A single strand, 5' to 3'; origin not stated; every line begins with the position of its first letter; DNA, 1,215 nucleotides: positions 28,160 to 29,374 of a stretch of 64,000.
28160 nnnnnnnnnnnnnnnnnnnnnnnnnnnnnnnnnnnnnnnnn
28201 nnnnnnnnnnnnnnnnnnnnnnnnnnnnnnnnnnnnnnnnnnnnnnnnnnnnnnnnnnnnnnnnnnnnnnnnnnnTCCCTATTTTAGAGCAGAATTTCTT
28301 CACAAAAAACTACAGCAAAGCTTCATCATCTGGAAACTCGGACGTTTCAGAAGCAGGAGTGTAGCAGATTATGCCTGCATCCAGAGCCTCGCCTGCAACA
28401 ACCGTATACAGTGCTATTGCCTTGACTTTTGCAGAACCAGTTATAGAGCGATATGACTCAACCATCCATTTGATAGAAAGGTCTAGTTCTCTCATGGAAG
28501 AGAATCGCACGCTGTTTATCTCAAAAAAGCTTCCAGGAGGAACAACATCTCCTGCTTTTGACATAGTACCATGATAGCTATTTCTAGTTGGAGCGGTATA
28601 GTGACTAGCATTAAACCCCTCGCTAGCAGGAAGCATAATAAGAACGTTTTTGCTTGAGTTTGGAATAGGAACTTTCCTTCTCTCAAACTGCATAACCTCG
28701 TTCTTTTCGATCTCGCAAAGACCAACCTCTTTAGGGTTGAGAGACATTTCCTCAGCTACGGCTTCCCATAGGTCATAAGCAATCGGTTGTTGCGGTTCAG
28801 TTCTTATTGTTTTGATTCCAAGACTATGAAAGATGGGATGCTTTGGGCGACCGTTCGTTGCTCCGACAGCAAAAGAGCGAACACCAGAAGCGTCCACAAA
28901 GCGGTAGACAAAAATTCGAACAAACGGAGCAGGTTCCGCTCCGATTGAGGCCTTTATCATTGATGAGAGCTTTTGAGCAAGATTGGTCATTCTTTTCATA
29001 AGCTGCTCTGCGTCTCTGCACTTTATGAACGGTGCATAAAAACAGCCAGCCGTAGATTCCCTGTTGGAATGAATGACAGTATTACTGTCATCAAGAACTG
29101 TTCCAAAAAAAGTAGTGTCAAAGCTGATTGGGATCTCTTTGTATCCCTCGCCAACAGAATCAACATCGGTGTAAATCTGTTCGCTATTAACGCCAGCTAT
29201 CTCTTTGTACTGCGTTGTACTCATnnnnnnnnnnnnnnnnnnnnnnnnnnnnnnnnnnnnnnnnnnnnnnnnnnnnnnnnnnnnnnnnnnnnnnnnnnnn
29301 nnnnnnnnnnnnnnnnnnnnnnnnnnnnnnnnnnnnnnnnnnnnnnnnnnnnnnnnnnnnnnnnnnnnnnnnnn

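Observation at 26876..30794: Tightly coupled six-gene operon: ABC ATPase, two unknowns, CoaD-like nucleotidyltransferase, HD-like hydrolase and a 53-aa hyper-acidic peptide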

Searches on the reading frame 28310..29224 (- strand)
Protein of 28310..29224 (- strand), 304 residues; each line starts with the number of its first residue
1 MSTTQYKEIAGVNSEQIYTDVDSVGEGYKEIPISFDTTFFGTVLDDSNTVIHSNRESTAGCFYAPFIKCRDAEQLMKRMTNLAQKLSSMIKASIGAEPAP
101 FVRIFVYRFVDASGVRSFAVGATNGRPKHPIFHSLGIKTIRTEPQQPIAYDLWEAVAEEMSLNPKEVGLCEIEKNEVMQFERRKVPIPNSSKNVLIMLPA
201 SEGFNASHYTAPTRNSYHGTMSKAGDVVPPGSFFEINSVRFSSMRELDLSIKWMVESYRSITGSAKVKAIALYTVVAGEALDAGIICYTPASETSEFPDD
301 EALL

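Call 3: search_protein_families(library=pfam, proteins=[window:28310-29224:-], max_evalue=1)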
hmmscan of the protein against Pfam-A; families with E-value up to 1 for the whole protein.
window:28310-29224:- (304 aa): 0 families

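Call 4: search_protein_families(library=phrogs, proteins=[window:28310-29224:-], max_evalue=0.1)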
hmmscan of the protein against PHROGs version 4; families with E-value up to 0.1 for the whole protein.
window:28310-29224:- (304 aa): 0 families

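Call 5: search_protein_families(library=ncbifam, proteins=[window:28310-29224:-], max_evalue=0.1)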
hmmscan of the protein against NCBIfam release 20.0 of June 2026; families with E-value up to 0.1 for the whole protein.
window:28310-29224:- (304 aa): 0 families

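Call 6: search_protein_families(library=padloc, proteins=[window:28310-29224:-], max_evalue=0.1)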
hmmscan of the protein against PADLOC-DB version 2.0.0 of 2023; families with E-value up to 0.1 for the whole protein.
window:28310-29224:- (304 aa): 0 families

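Call 13: find_related_loci(query=window:28310-29224:-, collection=viral_contigs, flank=10000)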
Query window:28310-29224:- (304 aa) in viral_contigs; peptide patterns used: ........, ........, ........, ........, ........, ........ (x = any residue, [..] = any of these).
6 stretches matched a pattern, but none encodes a relative of the query by tblastn (E <= 1e-3).

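Call 14: find_homologous_proteins(query=window:28310-29224:-)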
Query window:28310-29224:- (304 aa): 4 proteins with E <= 0.001 among 774 candidates.
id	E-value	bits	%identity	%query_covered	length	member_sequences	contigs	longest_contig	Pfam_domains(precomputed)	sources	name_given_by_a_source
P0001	2.7e-194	662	98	100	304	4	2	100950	-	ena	-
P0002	9.8e-155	532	75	100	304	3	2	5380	-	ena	-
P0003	2.8e-154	531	76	100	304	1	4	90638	-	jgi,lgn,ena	-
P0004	5.0e-78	281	56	73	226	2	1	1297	-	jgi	jgi:hypothetical protein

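Call 16: find_encoding_contigs(protein=P0003, flank=10000, max_places=6)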
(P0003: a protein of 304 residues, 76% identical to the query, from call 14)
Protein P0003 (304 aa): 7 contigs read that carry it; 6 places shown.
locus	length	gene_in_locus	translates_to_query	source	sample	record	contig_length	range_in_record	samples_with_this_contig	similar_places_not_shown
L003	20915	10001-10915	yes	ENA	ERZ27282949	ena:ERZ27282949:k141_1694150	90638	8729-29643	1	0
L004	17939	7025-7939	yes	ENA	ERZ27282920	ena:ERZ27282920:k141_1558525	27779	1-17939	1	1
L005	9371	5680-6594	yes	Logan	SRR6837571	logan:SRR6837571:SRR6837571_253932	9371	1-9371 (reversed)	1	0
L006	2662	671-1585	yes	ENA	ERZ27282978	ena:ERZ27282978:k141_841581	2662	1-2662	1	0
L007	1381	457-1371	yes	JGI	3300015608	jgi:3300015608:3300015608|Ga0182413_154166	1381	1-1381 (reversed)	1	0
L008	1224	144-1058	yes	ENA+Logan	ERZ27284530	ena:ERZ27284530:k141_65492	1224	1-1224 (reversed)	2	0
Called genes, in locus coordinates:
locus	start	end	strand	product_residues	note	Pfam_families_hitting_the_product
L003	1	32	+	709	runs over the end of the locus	PF13475:DUF4116 (faint)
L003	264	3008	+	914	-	-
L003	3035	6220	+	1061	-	PF04851:ResIII (weak), PF00176:SNF2-rel_dom, PF00270:DEAD (weak), PF00271:Helicase_C (weak)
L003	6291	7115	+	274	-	-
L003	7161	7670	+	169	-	-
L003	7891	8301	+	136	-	-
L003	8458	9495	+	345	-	PF02463:SMC_N, PF13476:AAA_23 (weak), PF13304:AAA_21, PF13175:AAA_15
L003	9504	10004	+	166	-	-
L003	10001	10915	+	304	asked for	-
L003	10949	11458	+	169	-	PF01467:CTP_transf_like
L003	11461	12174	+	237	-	-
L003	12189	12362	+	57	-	-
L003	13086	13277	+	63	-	-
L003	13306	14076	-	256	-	-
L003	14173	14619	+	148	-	PF01327:Pep_deformylase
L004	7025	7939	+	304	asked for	-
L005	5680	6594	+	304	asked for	-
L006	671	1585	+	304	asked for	-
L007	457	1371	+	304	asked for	-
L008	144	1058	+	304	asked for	-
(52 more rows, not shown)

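Call 17: find_encoding_contigs(protein=P0002, flank=10000, max_places=6)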
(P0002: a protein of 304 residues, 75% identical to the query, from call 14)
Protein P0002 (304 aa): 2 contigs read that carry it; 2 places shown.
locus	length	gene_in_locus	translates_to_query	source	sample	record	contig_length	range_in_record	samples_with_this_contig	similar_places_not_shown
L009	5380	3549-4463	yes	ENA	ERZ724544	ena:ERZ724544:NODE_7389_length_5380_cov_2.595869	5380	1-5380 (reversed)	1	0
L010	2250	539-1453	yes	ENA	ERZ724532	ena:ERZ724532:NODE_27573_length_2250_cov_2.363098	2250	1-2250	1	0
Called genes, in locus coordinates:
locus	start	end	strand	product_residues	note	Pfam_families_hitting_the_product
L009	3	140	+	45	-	?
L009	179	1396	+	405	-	PF01145:Band_7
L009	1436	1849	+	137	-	-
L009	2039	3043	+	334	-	PF02463:SMC_N, PF13476:AAA_23 (weak), PF13304:AAA_21, PF13175:AAA_15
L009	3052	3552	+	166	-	-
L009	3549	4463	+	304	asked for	-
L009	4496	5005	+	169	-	PF01467:CTP_transf_like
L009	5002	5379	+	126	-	?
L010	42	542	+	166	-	-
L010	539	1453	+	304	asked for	-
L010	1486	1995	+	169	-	PF01467:CTP_transf_like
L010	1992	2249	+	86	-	?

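Call 18: find_encoding_contigs(protein=P0004, flank=10000, max_places=6)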
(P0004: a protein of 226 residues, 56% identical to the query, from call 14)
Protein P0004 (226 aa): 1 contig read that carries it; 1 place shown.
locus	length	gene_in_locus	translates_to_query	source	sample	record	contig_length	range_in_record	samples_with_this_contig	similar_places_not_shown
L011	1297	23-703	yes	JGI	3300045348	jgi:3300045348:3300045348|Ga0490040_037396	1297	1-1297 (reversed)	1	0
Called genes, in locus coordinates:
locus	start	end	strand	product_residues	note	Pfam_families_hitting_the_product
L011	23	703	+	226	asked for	-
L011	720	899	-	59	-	-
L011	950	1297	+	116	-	?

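Call 33: search_protein_representatives(alignment_id=A1)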
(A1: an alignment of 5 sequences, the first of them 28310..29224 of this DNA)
Query: 5 sequences, 304 profile positions. Proteins with E-value up to 0.001 (for the whole library): 25; up to 1e-10: 25; up to 1e-30: 13. The best 25 are listed.
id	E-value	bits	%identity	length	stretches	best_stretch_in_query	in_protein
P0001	3.9e-190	647.3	-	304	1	1-304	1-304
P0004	3.2e-122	424.2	-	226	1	26-248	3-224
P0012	7.3e-70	252.3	-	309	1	10-298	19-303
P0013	1.7e-58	215.0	-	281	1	4-296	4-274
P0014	2.4e-56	207.9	-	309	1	7-290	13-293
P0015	1.3e-55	205.5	-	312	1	12-291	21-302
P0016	1.1e-53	199.1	-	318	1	10-291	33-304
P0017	1.2e-53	199.0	-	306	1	6-299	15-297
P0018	1.4e-48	182.3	-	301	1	6-294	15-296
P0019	7.4e-48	180.0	-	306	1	12-288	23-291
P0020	3.1e-46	174.7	-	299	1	6-290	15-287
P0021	1.0e-42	163.1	-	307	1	12-288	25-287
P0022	3.3e-31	125.3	-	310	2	25-190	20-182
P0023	3.8e-29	118.5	-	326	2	14-196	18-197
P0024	1.7e-28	116.5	-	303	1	21-273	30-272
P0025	5.2e-26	108.3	-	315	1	20-295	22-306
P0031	1.4e-16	77.2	-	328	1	9-288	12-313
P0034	2.3e-12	63.4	-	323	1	27-294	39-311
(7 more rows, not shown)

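Call 35: predict_structure(alignment_id=A1)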
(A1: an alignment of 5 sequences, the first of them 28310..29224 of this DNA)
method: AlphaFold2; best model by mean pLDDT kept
length: 304 residues; sequences in the alignment: 5
mean_pLDDT: 35.2   pTM: 0.29
mean pLDDT of the five models: 35.2, 34.4, 33.3, 30.7, 30.2
residues with pLDDT >= 90: 0; 70-90: 0; 50-70: 44; < 50: 260
segments of 3 or more residues with pLDDT < 50: 1-69, 89-243, 270-280, 282-284, 290-304
pLDDT, mean of each block of 10 residues (from residue 1): 33 24 20 22 27 30 44 53 51 38 44 43 41 26 29 30 26 20 23 25 25 26 33 42 52 53 53 45 49 34 26
secondary structure, 60 per line:
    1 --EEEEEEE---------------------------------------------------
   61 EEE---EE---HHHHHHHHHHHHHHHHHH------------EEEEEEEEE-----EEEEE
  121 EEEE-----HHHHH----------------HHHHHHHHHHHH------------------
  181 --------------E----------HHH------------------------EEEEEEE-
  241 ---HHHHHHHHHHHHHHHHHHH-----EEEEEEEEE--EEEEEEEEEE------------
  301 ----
elements in order: E3-9 E61-63 H72-89 E102-110 E116-124 H130-134 H151-162 E233-239 H244-262 E268-276 E279-288

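Call 38: find_encoding_contigs(protein=P0012, flank=8000, max_places=3)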
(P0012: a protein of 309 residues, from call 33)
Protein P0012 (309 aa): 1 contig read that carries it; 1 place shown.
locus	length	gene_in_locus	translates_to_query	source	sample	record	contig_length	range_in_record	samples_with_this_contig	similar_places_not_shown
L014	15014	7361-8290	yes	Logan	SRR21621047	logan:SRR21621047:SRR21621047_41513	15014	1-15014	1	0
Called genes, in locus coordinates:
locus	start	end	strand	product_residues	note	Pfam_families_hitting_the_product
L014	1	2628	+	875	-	?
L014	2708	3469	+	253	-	-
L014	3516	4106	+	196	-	-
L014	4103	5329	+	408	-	PF01145:Band_7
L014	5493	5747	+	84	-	-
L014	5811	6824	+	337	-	PF02463:SMC_N (weak), PF13175:AAA_15, PF13476:AAA_23, PF13514:AAA_27 (weak), PF00005:ABC_tran (faint), PF13304:AAA_21 (faint)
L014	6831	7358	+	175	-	-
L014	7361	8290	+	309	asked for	-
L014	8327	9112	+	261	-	-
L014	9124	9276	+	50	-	-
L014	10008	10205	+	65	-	-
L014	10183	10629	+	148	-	PF01327:Pep_deformylase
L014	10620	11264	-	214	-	-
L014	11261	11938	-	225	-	-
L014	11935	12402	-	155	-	-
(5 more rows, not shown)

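Call 39: find_encoding_contigs(protein=P0025, flank=8000, max_places=3)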
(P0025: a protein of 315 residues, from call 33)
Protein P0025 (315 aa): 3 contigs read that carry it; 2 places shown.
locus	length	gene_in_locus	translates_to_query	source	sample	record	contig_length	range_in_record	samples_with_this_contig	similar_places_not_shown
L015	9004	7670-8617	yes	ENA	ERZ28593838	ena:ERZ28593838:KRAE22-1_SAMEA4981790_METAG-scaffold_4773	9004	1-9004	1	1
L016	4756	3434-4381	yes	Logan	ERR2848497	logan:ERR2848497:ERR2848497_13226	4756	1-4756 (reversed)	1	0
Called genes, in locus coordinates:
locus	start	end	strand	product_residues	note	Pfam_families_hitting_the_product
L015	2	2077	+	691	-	?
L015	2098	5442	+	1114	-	PF00176:SNF2-rel_dom, PF00271:Helicase_C (weak)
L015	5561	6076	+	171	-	-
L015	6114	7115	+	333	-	PF02463:SMC_N, PF13175:AAA_15, PF13476:AAA_23, PF00005:ABC_tran (faint), PF13304:AAA_21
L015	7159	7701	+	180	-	-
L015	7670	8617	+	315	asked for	-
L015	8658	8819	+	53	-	-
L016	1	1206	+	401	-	?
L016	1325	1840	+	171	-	-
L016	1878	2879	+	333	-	PF02463:SMC_N, PF13175:AAA_15, PF13476:AAA_23, PF00005:ABC_tran (faint), PF13304:AAA_21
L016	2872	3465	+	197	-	-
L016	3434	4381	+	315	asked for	-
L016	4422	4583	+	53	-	-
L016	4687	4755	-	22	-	?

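Call 43: predict_structure(alignment_id=A2)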
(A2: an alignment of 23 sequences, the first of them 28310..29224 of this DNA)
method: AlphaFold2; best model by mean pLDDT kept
length: 304 residues; sequences in the alignment: 23
mean_pLDDT: 88.5   pTM: 0.82
mean pLDDT of the five models: 88.5, 88.4, 87.9, 87.6, 87.2
residues with pLDDT >= 90: 187; 70-90: 96; 50-70: 15; < 50: 6
segments of 3 or more residues with pLDDT < 50: 299-304
pLDDT, mean of each block of 10 residues (from residue 1): 85 93 92 94 89 91 94 92 92 75 95 93 94 95 90 88 85 90 87 93 92 82 72 92 96 97 94 90 95 59 40
secondary structure, 60 per line:
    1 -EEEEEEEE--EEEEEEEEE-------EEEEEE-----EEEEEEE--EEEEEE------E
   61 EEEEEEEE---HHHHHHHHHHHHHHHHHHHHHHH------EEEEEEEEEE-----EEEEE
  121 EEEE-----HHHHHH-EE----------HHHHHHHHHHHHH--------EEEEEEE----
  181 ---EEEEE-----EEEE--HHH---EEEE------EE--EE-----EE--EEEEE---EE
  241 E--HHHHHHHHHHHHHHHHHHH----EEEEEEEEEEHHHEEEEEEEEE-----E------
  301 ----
elements in order: E2-9 E12-20 E28-33 E39-45 E48-53 E60-68 H72-94 E101-110 E116-124 H130-135 H149-161 E170-176 E184-188 E194-197 E206-209 E231-235 E239-241 H244-262 E267-276 E280-288

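Call 47: fold_search(model_id=the predicted structure, library=pdb)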
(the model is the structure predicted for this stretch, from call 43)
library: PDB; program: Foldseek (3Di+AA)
matches with E <= 10: 580; with E <= 0.001: 0
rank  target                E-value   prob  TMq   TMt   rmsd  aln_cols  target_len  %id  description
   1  7eqi_A                1.6e-01  0.06  0.12  0.11  22.1       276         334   10  ChlB3 [Aceyltransferase] (released 2021-06-09)
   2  8yi2_D                1.6e-01  0.02  0.09  0.08  21.5       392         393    7  Crystal structure of a BAHD acyltransferase Ep07g04469 (released 2025-03-05)
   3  3ib5                  1.9e-01  0.06  0.12  0.11  19.6       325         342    9  Crystal structure of Sex pheromone precursor (YP_536235.1) from LACTOBACILLUS SALIVARIUS SUBSP. SALIVARIUS UCC118 at 1.3 (released 2009-08-04)
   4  3gok_C                2.4e-01  0.13  0.12  0.12  10.9       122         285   14  Binding site mapping of protein ligands (released 2010-03-02)
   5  5znm_B                2.7e-01  0.06  0.10  0.08  15.3       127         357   21  Colicin D Central Domain and C-terminal tRNase domain (released 2018-08-29)
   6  8yi2_C                2.7e-01  0.02  0.09  0.09  20.6       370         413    7  Crystal structure of a BAHD acyltransferase Ep07g04469 (released 2025-03-05)
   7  3fpm                  2.9e-01  0.13  0.13  0.13  11.3       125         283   14  Crystal Structure of a Squarate Inhibitor bound to MAPKAP Kinase-2 (released 2009-04-07)
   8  9m2g_A                3.4e-01  0.25  0.16  0.26   8.6       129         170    5  Crystal Structure of the double mutant (Y128F and C222A) of Sortase E from Thermobifida fusca (released 2026-03-04)
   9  2jbp_K                4.1e-01  0.15  0.13  0.15  10.1       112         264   13  Protein kinase MK2 in complex with an inhibitor (crystal form-2, co- crystallization) (released 2007-03-20)
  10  9j0t_A                4.3e-01  0.23  0.16  0.26   8.6       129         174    5  Crystal Structure of Sortase E mutant - C222A from Thermobifida fusca (released 2025-08-06)
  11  4osn                  4.3e-01  0.11  0.14  0.26   9.9       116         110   12  Crystal structure of engineered HCMV glycoprotein B Domain II (released 2014-08-13)
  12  4arf_A                4.6e-01  0.21  0.14  0.12   6.5        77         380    9  CRYSTAL STRUCTURE OF THE PEPTIDASE DOMAIN OF COLLAGENASE H FROM CLOSTRIDIUM HISTOLYTICUM IN COMPLEX WITH THE PEPTIDIC  (released 2013-06-05)
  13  5uus_A                4.6e-01  0.11  0.15  0.20  12.4       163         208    8  SrtF sortase from Corynebacterium diphtheriae (released 2017-03-22)
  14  3q0c_A                4.6e-01  0.07  0.12  0.19  12.3       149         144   15  Crystal structure of SUVH5 SRA-fully methylated CG DNA complex in space group P6122 (released 2011-02-02)
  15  9m5i_A                4.9e-01  0.21  0.16  0.26   8.6       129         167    5  Crystal Structure of the double mutant (P94A and Y128F) of Sortase E from Thermobifida fusca (released 2026-03-11)
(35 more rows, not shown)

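Call 51: search_dna_similar(query=window:28310-29224:-, collection=phages, mode=protein, max_rows=30, max_evalue=1)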
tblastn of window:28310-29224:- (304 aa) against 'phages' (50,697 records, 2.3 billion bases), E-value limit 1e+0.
No match.

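Call 56: find_encoding_contigs(protein=P0034, flank=10000, max_places=2)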
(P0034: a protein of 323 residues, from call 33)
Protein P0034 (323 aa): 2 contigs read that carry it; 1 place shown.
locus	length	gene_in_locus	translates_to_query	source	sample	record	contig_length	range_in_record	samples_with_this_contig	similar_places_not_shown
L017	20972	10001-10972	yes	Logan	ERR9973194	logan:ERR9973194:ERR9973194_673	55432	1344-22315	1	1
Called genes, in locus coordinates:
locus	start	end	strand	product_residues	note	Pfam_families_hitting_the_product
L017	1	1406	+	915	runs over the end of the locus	?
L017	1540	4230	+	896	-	-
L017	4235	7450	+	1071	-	PF04851:ResIII (weak), PF00176:SNF2-rel_dom, PF00270:DEAD (faint), PF00271:Helicase_C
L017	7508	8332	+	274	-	-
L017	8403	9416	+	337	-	PF02463:SMC_N, PF13175:AAA_15 (faint), PF13476:AAA_23, PF00005:ABC_tran (faint), PF13304:AAA_21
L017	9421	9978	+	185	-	-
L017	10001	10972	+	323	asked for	-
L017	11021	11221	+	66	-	-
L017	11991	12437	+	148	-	PF01327:Pep_deformylase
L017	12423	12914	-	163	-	-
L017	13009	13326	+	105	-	-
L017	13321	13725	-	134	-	-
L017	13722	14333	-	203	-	-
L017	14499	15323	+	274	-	PF00303:Thymidylat_synt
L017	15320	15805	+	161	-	PF00186:DHFR_1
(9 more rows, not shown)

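Call 57: find_encoding_contigs(protein=P0031, flank=10000, max_places=2)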
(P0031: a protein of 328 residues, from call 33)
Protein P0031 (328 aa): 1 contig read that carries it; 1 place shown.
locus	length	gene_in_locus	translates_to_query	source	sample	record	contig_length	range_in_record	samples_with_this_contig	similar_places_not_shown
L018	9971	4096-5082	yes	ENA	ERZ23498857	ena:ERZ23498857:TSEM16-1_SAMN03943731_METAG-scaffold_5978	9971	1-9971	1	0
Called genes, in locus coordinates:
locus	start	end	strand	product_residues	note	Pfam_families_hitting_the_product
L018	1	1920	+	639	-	?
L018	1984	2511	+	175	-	-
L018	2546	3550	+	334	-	PF02463:SMC_N, PF13175:AAA_15, PF13476:AAA_23, PF00005:ABC_tran (faint), PF13304:AAA_21, PF13175:AAA_15 (weak)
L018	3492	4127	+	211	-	-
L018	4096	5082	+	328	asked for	-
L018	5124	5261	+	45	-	-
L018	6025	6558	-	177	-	-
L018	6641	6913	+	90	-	-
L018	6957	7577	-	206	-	-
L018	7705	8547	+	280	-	PF02511:Thy1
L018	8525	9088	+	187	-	PF00929:RNase_T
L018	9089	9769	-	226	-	PF00959:Phage_lysozyme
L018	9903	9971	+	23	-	?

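Call 62: search_solved_structures(query=A2, max_evalue=10)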
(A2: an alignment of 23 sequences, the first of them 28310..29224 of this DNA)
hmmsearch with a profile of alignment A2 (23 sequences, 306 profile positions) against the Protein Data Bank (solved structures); distinct sequences matched with E-value up to 10: 0.

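Call 63: fold_search(model_id=the predicted structure, library=viral)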
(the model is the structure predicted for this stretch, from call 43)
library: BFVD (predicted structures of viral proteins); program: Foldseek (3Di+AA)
matches with E <= 10: 534; with E <= 0.001: 0
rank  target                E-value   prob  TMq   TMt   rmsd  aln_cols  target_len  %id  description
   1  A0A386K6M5            1.1e-02  0.21  0.14  0.19  19.1       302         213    9  Uncharacterized protein [Dickeya phage vB_DsoM_JA11]
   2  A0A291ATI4            1.4e-02  0.23  0.13  0.08  16.5       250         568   13  DUF5860 domain-containing protein [Pandoravirus salinus]
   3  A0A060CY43            2.5e-02  0.05  0.10  0.06  19.4       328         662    9  Putative major envelope glycoprotein [Bovine gammaherpesvirus 6]
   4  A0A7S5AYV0            3.3e-02  0.09  0.12  0.13  21.9       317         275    8  Uncharacterized protein [Pseudomonas phage Iggy]
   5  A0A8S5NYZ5            5.3e-02  0.09  0.14  0.16  19.1       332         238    8  Distal tail protein [Siphoviridae sp. ct6bb17]
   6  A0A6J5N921            5.6e-02  0.03  0.10  0.08  33.0       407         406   10  Tip attachment protein J [uncultured Caudovirales phage]
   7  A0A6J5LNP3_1          6.7e-02  0.06  0.12  0.05  23.8       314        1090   10  Tip attachment protein J central straight fiber domain-containing protein [uncultured Caudovirales phage]
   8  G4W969                7.5e-02  0.13  0.14  0.17  17.3       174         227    9  Uncharacterized protein [Tetrasphaera phage TJE1]
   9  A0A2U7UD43            8.4e-02  0.13  0.13  0.19  16.1       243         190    9  DUF5860 domain-containing protein [Pandoravirus neocaledonia]
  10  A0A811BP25            1.1e-01  0.21  0.16  0.11  16.3       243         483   10  DUF5860 domain-containing protein [Pandoravirus japonicus]
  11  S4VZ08                1.1e-01  0.10  0.14  0.07  18.3       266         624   10  DUF5860 domain-containing protein [Pandoravirus salinus]
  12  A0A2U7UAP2            1.6e-01  0.10  0.14  0.09  20.9       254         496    9  DUF5860 domain-containing protein [Pandoravirus quercus]
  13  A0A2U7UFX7            1.6e-01  0.07  0.14  0.09  26.0       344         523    6  DUF5860 domain-containing protein [Pandoravirus macleodensis]
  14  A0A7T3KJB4            2.1e-01  0.10  0.14  0.16  15.8       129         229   10  (no name in the UniProt tables at hand)
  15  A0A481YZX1            2.1e-01  0.08  0.15  0.12  16.6       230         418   11  Protein kinase domain-containing protein [Mimivirus LCMiAC01]
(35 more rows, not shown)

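Call 75: search_protein_families(library=pfam, alignment_id=A2, max_evalue=5)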
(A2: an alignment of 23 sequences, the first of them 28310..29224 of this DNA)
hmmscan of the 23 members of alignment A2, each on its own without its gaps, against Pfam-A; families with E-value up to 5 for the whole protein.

A. member 1, window:28310-29224:- (304 aa): 0 families

B. families by the number of members that match (of 23 scanned): 11 families
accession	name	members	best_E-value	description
PF16431.10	DUF5028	1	0.0036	Domain of unknown function (DUF5028)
PF02920.21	Integrase_DNA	1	0.022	DNA binding domain of tn916 integrase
PF01881.21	Cas_Cas6_C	1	0.025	CRISPR associated protein Cas6, C-terminal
PF09014.16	Sushi_2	1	0.052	Beta-2-glycoprotein-1 fifth domain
PF22462.2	Ctf19_RWD2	1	0.066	Ctf19, second RWD domain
PF09642.15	YonK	1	0.11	YonK protein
PF11553.14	DUF3231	1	0.14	Protein of unknown function (DUF3231)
PF03694.18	Erg28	1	0.18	Erg28 like protein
PF13119.11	DUF3973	1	0.62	Domain of unknown function (DUF3973)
PF07061.16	Swi5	1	0.91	Swi5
PF04236.20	Transp_Tc5_C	1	2.2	Tc5 transposase C-terminal domain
